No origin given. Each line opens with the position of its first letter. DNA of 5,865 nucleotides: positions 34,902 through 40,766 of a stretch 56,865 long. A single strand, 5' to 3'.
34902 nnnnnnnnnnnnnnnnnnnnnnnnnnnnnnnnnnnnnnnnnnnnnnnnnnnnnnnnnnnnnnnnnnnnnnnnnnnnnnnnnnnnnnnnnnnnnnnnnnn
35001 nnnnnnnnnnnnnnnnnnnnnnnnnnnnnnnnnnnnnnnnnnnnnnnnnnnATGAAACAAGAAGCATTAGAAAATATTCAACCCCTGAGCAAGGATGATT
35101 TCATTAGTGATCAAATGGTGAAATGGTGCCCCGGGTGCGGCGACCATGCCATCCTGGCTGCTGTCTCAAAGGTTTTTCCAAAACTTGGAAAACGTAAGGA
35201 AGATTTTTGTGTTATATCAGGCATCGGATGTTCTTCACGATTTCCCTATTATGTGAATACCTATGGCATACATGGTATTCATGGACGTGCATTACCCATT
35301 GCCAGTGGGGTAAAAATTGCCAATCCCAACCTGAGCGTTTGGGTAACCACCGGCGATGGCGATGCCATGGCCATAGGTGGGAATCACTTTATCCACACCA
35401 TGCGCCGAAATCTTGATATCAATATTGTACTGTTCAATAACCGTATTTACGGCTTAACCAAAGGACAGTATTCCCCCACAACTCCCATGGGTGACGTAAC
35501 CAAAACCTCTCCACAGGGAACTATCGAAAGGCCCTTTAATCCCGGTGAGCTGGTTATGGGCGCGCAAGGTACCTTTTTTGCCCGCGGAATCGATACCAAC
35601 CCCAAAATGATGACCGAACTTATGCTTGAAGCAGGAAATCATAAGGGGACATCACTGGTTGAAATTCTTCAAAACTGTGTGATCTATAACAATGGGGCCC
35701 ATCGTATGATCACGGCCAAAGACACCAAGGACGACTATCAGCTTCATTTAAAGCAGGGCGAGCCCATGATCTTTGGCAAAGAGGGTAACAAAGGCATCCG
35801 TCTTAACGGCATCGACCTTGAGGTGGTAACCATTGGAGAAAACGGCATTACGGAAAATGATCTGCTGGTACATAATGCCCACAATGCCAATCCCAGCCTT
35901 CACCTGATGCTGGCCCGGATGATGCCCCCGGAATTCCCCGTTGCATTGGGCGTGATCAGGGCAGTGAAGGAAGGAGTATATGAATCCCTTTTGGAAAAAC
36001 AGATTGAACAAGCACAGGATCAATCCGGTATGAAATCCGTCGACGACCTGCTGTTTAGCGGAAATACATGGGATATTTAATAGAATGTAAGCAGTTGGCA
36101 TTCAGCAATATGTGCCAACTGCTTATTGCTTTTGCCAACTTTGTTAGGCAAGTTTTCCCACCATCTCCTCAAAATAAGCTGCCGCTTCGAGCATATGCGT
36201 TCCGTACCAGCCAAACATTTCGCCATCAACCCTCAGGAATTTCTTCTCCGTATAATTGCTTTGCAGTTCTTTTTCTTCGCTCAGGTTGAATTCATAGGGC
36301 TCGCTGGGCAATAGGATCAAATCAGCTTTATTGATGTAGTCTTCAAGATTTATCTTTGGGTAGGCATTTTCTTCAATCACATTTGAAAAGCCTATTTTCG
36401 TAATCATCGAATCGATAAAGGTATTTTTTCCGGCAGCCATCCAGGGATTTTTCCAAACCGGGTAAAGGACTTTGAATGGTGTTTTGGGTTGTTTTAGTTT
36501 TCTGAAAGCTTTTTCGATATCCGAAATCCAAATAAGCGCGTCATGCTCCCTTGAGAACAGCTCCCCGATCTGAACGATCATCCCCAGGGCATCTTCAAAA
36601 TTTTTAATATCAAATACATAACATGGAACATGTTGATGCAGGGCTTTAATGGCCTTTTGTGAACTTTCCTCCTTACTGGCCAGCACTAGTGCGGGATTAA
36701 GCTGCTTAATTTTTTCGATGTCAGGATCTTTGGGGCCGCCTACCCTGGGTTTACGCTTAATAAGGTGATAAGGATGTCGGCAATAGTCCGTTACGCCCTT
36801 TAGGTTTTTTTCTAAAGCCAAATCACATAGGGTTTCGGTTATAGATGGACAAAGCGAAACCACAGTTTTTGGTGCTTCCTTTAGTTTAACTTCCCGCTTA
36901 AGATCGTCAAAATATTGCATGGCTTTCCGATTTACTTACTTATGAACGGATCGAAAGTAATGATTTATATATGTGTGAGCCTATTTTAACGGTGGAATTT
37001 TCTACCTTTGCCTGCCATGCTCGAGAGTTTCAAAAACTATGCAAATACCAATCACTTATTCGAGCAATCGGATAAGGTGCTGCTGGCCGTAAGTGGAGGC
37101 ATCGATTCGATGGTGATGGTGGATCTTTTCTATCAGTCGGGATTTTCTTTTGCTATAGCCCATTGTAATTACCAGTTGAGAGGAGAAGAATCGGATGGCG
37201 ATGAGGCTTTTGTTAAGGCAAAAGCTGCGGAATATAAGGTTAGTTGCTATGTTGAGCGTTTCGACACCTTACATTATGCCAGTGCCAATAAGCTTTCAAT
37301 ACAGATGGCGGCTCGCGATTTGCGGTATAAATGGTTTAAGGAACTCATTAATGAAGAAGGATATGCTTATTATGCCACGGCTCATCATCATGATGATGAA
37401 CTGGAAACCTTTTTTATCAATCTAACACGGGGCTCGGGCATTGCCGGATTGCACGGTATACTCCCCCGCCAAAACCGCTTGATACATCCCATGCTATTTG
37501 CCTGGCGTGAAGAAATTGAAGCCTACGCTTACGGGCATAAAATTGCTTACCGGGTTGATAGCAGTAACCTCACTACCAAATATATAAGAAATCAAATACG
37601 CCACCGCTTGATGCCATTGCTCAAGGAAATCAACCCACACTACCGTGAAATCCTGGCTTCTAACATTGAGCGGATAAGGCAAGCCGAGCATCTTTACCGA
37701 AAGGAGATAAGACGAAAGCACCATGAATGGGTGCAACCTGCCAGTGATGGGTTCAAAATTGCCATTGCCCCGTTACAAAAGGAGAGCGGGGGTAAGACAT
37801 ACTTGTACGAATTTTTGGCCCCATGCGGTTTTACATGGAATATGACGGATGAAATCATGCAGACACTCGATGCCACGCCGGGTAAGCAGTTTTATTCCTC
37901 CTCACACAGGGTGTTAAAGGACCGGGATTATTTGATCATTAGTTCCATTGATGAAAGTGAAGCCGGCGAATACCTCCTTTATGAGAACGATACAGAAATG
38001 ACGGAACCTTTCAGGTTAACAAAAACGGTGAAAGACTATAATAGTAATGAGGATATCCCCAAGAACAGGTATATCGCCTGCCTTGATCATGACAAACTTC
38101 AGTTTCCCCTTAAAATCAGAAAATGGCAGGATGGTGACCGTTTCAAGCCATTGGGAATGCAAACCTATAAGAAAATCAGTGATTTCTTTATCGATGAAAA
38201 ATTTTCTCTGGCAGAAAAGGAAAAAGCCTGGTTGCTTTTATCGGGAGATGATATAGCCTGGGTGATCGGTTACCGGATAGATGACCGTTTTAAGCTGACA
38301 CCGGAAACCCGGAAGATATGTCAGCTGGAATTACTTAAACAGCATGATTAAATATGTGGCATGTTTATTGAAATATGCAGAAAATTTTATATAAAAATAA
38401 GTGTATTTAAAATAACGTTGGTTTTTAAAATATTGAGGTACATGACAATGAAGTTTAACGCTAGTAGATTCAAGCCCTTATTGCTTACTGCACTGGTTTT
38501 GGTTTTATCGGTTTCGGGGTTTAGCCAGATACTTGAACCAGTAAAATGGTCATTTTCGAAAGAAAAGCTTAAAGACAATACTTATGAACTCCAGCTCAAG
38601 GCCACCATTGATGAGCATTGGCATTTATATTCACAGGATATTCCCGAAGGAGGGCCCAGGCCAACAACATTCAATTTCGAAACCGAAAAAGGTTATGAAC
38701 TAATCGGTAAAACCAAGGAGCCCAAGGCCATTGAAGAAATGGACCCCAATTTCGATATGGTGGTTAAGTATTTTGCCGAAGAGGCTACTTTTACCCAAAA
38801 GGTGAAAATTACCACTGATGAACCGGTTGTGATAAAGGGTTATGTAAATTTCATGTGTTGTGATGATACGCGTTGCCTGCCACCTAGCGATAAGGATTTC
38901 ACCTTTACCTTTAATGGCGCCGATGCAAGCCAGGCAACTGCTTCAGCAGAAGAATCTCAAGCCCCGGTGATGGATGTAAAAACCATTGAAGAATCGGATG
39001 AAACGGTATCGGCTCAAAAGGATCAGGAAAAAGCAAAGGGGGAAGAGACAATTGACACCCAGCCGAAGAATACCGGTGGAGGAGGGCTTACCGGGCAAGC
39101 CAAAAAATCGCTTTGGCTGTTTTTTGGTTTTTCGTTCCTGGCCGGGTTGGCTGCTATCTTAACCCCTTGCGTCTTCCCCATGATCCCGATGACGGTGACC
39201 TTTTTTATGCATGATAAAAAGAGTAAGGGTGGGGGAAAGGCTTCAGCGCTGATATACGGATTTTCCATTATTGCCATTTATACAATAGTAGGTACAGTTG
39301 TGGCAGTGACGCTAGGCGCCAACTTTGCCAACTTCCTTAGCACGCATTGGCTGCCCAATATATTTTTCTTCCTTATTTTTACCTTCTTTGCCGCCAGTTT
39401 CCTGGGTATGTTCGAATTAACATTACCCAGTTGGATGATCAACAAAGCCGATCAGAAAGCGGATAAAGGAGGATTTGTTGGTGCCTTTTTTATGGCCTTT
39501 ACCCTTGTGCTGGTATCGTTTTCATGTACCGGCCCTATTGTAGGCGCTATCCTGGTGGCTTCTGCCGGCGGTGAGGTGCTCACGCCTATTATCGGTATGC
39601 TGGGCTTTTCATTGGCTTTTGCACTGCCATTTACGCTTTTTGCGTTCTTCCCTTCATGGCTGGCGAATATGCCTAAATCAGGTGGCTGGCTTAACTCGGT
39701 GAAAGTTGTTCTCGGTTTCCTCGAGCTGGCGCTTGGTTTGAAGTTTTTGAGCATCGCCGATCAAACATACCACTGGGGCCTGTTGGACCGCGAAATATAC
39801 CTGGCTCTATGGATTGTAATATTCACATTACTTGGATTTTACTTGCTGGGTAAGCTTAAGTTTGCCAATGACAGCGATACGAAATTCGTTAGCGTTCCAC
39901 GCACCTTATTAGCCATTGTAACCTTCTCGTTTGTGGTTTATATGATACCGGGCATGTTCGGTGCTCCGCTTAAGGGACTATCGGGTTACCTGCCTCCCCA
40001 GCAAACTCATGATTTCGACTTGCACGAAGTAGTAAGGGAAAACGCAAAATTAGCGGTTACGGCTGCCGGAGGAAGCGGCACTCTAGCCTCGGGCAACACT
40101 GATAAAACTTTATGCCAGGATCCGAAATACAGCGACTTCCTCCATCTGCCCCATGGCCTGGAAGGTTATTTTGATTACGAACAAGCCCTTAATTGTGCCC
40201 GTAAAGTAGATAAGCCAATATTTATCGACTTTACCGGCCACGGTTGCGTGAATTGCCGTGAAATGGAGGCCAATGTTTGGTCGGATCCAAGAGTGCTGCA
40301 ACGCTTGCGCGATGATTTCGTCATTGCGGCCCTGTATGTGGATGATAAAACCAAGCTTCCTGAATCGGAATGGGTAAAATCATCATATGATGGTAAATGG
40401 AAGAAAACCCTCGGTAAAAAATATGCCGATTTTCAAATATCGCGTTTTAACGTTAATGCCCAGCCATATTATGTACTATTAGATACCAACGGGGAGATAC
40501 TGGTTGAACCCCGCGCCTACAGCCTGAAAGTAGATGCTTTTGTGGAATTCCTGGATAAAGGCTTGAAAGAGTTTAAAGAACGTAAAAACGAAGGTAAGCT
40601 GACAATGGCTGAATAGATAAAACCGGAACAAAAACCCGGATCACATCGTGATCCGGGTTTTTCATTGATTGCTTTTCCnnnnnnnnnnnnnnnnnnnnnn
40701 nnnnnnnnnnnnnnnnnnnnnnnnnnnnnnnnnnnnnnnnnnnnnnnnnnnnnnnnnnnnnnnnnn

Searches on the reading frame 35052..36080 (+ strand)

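Call 3: search_protein_families(library=pfam, proteins=[window:35052-36080:+], max_evalue=0.01)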
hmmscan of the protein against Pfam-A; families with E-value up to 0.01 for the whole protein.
window:35052-36080:+ (342 aa): 1 family
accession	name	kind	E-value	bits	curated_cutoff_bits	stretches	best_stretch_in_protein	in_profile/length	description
PF02775.26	TPP_enzyme_C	-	3.4e-32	111.8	21.9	1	58-205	2-151/151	Thiamine pyrophosphate enzyme, C-terminal TPP binding domain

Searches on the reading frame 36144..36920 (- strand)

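Call 34: search_protein_families(library=pfam, proteins=[window:36144-36920:-], max_evalue=0.000001)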
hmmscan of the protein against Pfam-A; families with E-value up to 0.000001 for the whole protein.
window:36144-36920:- (258 aa): 1 family
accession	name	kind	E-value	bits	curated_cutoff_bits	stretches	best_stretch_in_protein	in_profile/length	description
PF01497.23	Peripla_BP_2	-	4.2e-21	75.9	27.5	1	20-197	1-189/235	Periplasmic binding protein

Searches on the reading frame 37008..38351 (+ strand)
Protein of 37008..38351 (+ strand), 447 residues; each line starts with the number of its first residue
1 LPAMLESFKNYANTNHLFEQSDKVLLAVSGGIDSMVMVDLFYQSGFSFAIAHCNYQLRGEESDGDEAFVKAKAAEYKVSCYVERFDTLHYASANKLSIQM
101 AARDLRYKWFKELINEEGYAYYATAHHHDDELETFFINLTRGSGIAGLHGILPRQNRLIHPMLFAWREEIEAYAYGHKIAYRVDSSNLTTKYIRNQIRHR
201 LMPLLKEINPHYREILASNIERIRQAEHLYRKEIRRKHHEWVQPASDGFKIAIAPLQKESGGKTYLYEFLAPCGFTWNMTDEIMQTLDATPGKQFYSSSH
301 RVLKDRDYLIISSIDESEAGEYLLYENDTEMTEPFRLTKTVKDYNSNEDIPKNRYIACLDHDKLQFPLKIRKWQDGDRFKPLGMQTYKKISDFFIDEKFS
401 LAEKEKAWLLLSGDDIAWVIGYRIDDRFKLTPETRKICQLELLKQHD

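Call 34: search_protein_families(library=pfam, proteins=[window:37008-38351:+], max_evalue=0.000001)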
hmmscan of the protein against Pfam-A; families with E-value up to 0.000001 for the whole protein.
window:37008-38351:+ (447 aa): 2 families
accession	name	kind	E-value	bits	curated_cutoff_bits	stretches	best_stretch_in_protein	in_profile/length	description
PF01171.26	ATP_bind_3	-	1.9e-49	168.3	27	1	23-200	1-182/182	PP-loop family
PF11734.13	TilS_C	-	2.4e-08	33.7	22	1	368-436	1-69/74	TilS substrate C-terminal domain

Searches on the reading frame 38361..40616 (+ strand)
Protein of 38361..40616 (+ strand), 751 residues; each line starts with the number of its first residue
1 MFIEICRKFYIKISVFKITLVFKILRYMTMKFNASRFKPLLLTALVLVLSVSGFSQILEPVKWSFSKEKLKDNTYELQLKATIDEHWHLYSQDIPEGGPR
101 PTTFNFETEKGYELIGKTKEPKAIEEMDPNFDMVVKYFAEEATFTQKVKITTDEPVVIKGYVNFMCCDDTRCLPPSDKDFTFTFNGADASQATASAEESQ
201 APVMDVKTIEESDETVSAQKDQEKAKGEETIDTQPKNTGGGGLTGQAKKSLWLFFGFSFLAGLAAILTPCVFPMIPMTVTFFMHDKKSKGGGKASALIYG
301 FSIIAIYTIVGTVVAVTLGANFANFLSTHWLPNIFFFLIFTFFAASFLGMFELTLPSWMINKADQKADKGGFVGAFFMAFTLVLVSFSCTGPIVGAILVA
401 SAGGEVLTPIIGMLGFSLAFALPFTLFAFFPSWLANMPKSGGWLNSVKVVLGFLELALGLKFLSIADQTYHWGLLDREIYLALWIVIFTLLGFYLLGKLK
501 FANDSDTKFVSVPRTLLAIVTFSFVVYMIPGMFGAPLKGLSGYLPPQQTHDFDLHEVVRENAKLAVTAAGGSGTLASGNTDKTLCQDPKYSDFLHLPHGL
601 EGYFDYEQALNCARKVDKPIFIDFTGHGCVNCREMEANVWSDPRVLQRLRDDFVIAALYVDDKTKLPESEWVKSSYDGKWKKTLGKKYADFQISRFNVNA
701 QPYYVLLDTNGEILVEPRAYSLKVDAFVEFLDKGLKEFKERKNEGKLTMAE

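Call 35: search_protein_families(library=pfam, proteins=[window:38361-40616:+], max_evalue=0.000001)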
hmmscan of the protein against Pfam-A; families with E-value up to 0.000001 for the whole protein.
window:38361-40616:+ (751 aa): 4 families
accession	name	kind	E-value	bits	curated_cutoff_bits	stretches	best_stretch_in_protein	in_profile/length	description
PF02683.22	DsbD_TM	-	1.8e-26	93.3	27.1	1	252-462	2-214/219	Cytochrome C biogenesis protein transmembrane domain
PF13899.12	Thioredoxin_7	-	2.9e-11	43.8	27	1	605-660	5-60/83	Thioredoxin-like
PF11412.14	DsbD_N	-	8.3e-11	42.4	25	1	68-181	14-116/119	Thiol:disulfide interchange protein DsbD, N-terminal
PF13098.12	Thioredoxin_2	-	5.1e-08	33.6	27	1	615-713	3-87/104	Thioredoxin-like domain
